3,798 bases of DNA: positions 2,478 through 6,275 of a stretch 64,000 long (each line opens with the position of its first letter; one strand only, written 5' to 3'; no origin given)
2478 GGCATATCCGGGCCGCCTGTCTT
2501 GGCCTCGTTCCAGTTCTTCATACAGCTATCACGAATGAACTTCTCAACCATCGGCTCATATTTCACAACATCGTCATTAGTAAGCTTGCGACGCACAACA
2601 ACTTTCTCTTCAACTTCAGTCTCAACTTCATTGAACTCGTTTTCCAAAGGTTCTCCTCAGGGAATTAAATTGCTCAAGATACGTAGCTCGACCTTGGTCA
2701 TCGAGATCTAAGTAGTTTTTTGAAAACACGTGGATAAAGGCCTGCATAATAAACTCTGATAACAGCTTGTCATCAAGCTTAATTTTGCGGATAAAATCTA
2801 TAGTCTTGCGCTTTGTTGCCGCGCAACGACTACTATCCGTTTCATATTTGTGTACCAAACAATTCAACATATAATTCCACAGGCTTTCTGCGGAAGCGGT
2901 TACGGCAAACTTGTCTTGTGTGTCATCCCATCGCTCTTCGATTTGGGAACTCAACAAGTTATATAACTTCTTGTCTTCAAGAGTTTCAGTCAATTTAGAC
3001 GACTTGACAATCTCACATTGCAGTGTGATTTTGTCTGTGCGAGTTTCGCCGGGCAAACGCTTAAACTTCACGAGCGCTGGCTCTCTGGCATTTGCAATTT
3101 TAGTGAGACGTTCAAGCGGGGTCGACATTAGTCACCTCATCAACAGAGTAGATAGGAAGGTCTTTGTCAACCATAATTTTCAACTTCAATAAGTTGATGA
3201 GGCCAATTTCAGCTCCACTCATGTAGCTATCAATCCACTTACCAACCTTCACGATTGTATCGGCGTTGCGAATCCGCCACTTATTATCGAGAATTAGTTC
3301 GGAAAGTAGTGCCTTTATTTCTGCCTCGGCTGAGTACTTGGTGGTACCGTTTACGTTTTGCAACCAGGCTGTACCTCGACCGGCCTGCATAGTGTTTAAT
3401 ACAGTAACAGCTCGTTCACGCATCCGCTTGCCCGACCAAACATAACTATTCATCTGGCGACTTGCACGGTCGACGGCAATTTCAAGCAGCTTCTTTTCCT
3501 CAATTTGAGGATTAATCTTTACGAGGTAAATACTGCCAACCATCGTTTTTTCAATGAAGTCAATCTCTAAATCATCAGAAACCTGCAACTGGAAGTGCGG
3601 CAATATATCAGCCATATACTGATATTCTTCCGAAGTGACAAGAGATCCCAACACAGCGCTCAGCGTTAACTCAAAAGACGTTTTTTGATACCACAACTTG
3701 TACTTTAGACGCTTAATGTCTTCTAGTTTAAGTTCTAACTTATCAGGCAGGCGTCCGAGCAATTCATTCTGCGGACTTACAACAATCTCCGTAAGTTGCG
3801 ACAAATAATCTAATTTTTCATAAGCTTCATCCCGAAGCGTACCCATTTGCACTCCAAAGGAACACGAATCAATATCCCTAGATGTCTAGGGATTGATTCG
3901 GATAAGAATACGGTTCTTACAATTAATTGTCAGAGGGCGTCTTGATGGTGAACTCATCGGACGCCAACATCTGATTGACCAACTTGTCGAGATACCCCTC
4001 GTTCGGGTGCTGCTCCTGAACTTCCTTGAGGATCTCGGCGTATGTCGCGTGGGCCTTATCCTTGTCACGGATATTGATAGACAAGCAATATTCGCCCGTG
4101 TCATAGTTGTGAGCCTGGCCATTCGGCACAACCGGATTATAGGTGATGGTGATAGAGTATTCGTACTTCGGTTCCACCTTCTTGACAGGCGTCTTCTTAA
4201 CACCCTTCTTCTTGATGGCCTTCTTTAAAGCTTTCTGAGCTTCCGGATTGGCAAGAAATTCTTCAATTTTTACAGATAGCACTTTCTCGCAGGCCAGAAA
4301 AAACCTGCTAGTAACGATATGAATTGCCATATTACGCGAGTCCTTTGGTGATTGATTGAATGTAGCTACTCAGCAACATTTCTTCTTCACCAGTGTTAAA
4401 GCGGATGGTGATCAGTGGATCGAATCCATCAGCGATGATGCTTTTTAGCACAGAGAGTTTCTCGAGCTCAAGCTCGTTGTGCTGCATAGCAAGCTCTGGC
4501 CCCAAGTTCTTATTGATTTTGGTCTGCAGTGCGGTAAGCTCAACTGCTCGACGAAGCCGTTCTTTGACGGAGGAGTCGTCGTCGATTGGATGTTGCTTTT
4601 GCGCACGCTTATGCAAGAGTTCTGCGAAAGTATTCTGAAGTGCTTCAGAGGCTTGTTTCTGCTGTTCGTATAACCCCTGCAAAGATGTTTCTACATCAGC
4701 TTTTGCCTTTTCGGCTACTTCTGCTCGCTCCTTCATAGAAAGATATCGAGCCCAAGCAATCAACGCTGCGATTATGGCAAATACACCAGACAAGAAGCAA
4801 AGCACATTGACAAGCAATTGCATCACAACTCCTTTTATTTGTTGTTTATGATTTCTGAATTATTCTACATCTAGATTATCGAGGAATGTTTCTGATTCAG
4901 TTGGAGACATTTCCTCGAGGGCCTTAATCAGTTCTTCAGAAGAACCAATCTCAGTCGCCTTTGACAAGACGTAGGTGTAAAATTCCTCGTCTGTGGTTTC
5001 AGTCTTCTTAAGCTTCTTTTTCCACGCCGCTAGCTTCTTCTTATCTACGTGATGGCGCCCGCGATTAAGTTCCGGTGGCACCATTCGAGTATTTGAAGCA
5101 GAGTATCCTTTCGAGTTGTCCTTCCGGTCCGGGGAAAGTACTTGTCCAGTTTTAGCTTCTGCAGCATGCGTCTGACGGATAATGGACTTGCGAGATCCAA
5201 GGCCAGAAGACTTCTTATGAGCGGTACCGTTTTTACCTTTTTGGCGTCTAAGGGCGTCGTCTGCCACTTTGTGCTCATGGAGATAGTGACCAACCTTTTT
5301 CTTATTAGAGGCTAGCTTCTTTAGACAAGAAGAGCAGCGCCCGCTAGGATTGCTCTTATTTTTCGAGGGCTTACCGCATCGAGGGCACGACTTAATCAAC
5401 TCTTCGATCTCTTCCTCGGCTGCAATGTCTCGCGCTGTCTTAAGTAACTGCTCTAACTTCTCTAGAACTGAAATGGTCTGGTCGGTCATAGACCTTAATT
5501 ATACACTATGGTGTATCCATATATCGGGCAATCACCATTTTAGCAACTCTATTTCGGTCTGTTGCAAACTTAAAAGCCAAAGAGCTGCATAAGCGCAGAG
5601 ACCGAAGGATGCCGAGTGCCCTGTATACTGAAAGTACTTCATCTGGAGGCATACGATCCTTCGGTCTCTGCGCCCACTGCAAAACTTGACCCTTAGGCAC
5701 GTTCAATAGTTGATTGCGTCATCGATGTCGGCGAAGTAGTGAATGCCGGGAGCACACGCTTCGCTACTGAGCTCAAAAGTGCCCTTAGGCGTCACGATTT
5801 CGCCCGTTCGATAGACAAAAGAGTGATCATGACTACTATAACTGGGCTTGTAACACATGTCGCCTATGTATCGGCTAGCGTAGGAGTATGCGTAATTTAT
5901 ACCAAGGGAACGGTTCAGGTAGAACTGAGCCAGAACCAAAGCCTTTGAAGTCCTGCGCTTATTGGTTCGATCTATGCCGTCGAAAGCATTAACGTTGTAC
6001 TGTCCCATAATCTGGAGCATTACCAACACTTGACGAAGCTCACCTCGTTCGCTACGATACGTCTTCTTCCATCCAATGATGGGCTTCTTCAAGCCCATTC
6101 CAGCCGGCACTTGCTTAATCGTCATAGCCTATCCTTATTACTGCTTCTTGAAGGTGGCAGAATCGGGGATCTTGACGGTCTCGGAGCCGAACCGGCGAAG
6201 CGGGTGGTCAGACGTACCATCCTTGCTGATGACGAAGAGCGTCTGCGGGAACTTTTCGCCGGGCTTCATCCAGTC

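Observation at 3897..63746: Recurrent CCGAA(C)-N-TATA box upstream of minus-strand genes: candidate phage-specific promoter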

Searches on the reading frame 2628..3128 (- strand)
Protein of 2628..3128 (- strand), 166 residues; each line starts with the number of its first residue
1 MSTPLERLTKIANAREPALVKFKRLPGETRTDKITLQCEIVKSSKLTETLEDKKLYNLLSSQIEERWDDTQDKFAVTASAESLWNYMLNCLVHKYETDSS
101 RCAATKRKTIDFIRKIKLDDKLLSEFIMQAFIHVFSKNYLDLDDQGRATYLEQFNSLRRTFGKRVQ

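Call 51: search_protein_families(library=pfam, proteins=[window:2628-3128:-], max_evalue=0.01)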
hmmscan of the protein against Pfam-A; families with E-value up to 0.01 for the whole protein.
window:2628-3128:- (166 aa): 0 families

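Call 56: search_protein_families(library=phrogs, proteins=[window:2628-3128:-], max_evalue=0.01)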
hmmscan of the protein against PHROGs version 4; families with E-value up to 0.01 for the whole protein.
window:2628-3128:- (166 aa): 0 families

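Call 89: search_solved_structures(query=A5, max_evalue=10)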
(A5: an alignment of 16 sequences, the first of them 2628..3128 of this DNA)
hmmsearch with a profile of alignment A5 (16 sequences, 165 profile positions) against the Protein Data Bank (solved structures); distinct sequences matched with E-value up to 10: 3.
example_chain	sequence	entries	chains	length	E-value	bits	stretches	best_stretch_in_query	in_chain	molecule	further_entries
4jxt_A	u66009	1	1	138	0.23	15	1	64-147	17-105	Regulation of nuclear pre-mRNA domain-containing protein 1A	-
4nac_A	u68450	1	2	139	0.23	15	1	64-147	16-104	Regulation of nuclear pre-mRNA domain-containing protein 1A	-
3unv_A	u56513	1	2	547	0.69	13.4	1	9-70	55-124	AdmH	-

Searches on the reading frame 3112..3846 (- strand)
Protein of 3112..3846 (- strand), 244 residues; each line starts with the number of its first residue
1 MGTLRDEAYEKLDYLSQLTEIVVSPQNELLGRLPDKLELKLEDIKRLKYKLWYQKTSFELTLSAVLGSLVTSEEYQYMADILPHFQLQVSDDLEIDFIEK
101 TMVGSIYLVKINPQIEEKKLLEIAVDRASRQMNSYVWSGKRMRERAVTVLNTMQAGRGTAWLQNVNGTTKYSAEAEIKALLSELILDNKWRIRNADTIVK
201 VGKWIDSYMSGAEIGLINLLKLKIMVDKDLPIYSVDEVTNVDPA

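Call 11: search_protein_families(library=pfam, proteins=[window:3112-3846:-], max_evalue=0.01)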
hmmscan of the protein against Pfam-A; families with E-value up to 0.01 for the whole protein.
window:3112-3846:- (244 aa): 0 families

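Call 12: search_protein_families(library=phrogs, proteins=[window:3112-3846:-], max_evalue=0.001)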
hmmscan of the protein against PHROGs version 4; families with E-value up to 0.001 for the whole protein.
window:3112-3846:- (244 aa): 0 families

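Call 88: search_solved_structures(query=A6, max_evalue=10)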
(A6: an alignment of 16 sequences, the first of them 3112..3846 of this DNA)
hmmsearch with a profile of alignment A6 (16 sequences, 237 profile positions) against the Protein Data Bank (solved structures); distinct sequences matched with E-value up to 10: 10.
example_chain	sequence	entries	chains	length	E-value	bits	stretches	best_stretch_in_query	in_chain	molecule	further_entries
3k4t_A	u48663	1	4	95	0.32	14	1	130-184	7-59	Virion-associated protein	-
9pdx_F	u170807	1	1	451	0.39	13.7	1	135-204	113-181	Fusion glycoprotein F0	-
9pdy_A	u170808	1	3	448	0.39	13.7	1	135-204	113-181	Fusion glycoprotein F0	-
7sej_F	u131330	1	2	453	0.41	13.6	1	135-204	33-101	Fusion glycoprotein F1 subunit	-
7tjq_C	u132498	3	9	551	0.52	13.3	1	135-203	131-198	Fusion glycoprotein F0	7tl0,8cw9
7ur4_A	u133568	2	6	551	0.53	13.3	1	135-203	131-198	Fusion glycoprotein F0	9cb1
8w3q_F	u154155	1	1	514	0.61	13.1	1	138-207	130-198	prefusion-stabilized hMPV F protein UFCM1-P2-iSS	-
7sem_F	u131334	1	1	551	0.63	13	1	137-207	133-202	Fusion glycoprotein F0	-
3f6n_A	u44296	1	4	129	0.7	12.9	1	130-184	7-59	Virion-associated protein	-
5ltl_A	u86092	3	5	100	1.6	11.7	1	200-228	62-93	C-C motif chemokine 16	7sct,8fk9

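Call 91: find_homologous_proteins(query=window:3112-3846:-, max_evalue=0.001)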
Query window:3112-3846:- (244 aa): 65 proteins with E <= 0.001 among 742 candidates.
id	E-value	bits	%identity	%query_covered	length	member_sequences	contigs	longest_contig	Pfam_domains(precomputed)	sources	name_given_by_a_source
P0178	3.2e-152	523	100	100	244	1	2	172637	-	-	-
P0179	6.3e-102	358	67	100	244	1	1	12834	-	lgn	-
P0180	1.1e-100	354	66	100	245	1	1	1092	-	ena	-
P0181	1.2e-100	354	67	100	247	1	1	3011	-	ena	-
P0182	6.3e-99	349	65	100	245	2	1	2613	-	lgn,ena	-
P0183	1.6e-95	337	62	100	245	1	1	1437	-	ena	-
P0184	4.8e-95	336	64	100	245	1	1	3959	-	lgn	-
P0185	8.7e-94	332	62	100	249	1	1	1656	-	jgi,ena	-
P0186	2.2e-91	324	63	100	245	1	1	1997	-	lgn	-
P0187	4.0e-89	317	59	100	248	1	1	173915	-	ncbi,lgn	-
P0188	4.8e-88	313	58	100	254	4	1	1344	-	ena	-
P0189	2.5e-84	301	56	99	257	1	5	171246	-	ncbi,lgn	-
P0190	9.5e-81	289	54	99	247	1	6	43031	-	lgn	-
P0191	3.8e-79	284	52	99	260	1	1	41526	-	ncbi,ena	-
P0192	3.3e-78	281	53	100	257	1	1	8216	-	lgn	-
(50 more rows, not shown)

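Call 99: predict_structure(alignment_id=A7)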
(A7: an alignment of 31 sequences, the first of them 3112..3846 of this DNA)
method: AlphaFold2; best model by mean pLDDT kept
length: 244 residues; sequences in the alignment: 31
mean_pLDDT: 86.3   pTM: 0.78
mean pLDDT of the five models: 86.3, 86.2, 85.9, 85.5, 84.3
residues with pLDDT >= 90: 159; 70-90: 54; 50-70: 10; < 50: 21
segments of 3 or more residues with pLDDT < 50: 4-19, 242-244
pLDDT, mean of each block of 10 residues (from residue 1): 47 44 89 97 93 82 96 94 97 94 97 93 95 83 94 95 84 95 93 90 94 92 84 64 47
secondary structure, 60 per line:
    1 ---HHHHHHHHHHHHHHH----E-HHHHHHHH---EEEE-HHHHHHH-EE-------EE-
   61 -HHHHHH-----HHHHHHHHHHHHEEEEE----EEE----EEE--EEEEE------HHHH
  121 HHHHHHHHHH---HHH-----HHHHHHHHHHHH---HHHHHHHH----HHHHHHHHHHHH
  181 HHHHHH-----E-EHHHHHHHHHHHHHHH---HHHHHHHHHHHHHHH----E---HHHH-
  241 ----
elements in order: H4-18 H25-32 E36-39 H41-47 H62-67 H73-84 E85-89 E94-96 E101-103 E106-110 H117-130 H142-153 H157-164 H169-186 H195-209 H213-227 H236-239

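Call 102: fold_search(model_id=the predicted structure, library=pdb)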
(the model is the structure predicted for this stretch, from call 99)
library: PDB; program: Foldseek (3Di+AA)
matches with E <= 10: 297; with E <= 0.001: 0
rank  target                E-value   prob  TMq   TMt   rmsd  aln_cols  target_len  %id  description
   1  4i5s_A                4.7e-01  0.08  0.15  0.11  22.2       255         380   11  Structure and function of sensor histidine kinase (released 2013-03-27)
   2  9pkx_C                6.0e-01  0.06  0.10  0.08  18.4       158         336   11  Alpha1/Beta Heteromeric Glycine receptor in the presence of 0.200 mM strychnine and 500 nM ivermectin (released 2026-01-07)
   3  4p9f_A                6.7e-01  0.09  0.17  0.19  15.6       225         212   12  E. coli McbR/YncC (released 2015-01-14)
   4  9pkz_B                6.7e-01  0.06  0.10  0.08  19.7       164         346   15  Alpha1/Beta Heteromeric Glycine receptor in the presence of 0.200 mM strychnine and 0.02 mM ivermectin (released 2026-01-07)
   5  9bu3_A                7.0e-01  0.06  0.12  0.10  19.1       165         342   13  Homomeric alpha3 glycine receptor in the presence of 0.1 mM glycine in a desensitized state (released 2024-11-13)
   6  4tnv_A                7.4e-01  0.07  0.12  0.10  18.1       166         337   10  C. elegans glutamate-gated chloride channel (GluCl) in complex with Fab in a non-conducting conformation (released 2014-08-13)
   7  9fg4_B                7.7e-01  0.09  0.13  0.10  14.7       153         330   11  Cryo-EM structure of the full-length alpha1beta3 GABA(A) receptor in the long-lived symmetric resting state (released 2025-06-04)
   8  9pky_B                7.7e-01  0.06  0.10  0.08  19.7       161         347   16  Alpha1/Beta Heteromeric Glycine receptor in the presence of 0.200 mM strychnine and 2000 nM ivermectin (released 2026-01-07)
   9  6pls_A                8.1e-01  0.06  0.10  0.08  19.4       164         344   13  CryoEM structure of zebra fish alpha-1 glycine receptor bound with taurine in nanodisc, desensitized state (released 2021-01-06)
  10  9pkz_C                8.1e-01  0.05  0.11  0.08  19.5       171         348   11  Alpha1/Beta Heteromeric Glycine receptor in the presence of 0.200 mM strychnine and 0.02 mM ivermectin (released 2026-01-07)
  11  8a7h_A                8.1e-01  0.03  0.09  0.08  22.8       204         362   10  Crystal structure of a chimeric LOV-Histidine kinase SB2F1-I66R mutant (light state; asymmetrical variant, trigonal fo (released 2024-01-10)
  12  5cfb_D                8.9e-01  0.06  0.12  0.10  17.0       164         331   10  Crystal Structure of Human Glycine Receptor alpha-3 Bound to Strychnine (released 2015-09-30)
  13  7kuy_A                8.9e-01  0.05  0.11  0.10  18.1       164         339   10  Cyro-EM structure of human Glycine Receptor alpha2-beta heteromer, strychnine bound state (released 2021-09-08)
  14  4tnw_B                8.9e-01  0.05  0.12  0.10  17.8       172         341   16  C. elegans glutamate-gated chloride channel (GluCl) in complex with Fab and POPC in a lipid-modulated conformation (released 2014-08-13)
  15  9y7z_A                8.9e-01  0.05  0.10  0.08  19.0       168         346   14  Homomeric Glycine Receptor alpha2 with 0.1 mM Glycine in a Desensitized State (released 2026-03-18)
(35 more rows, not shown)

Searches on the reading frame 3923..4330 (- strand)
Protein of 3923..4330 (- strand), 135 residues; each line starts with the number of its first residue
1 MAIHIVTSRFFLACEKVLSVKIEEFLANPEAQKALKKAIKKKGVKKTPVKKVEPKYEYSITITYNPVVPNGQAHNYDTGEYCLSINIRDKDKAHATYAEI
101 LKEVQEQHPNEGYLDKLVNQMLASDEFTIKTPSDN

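Call 51: search_protein_families(library=pfam, proteins=[window:3923-4330:-], max_evalue=0.01)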
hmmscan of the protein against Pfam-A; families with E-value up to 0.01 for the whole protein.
window:3923-4330:- (135 aa): 2 families
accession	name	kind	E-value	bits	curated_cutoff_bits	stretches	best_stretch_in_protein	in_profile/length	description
PF13549.11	ATP-grasp_5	-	0.0028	17.5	27.6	1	82-134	66-119/221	ATP-grasp domain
PF11337.13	DUF3139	-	0.0098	16.9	27.3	1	6-61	16-65/83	Protein of unknown function (DUF3139)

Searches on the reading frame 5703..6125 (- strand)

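Call 51: search_protein_families(library=pfam, proteins=[window:5703-6125:-], max_evalue=0.01)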
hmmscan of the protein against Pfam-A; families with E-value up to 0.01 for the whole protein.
window:5703-6125:- (140 aa): 1 family
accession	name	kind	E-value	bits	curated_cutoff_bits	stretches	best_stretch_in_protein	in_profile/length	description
PF19062.5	DUF5758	-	2.3e-05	24.7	26.9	1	90-137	58-105/105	Family of unknown function (DUF5758)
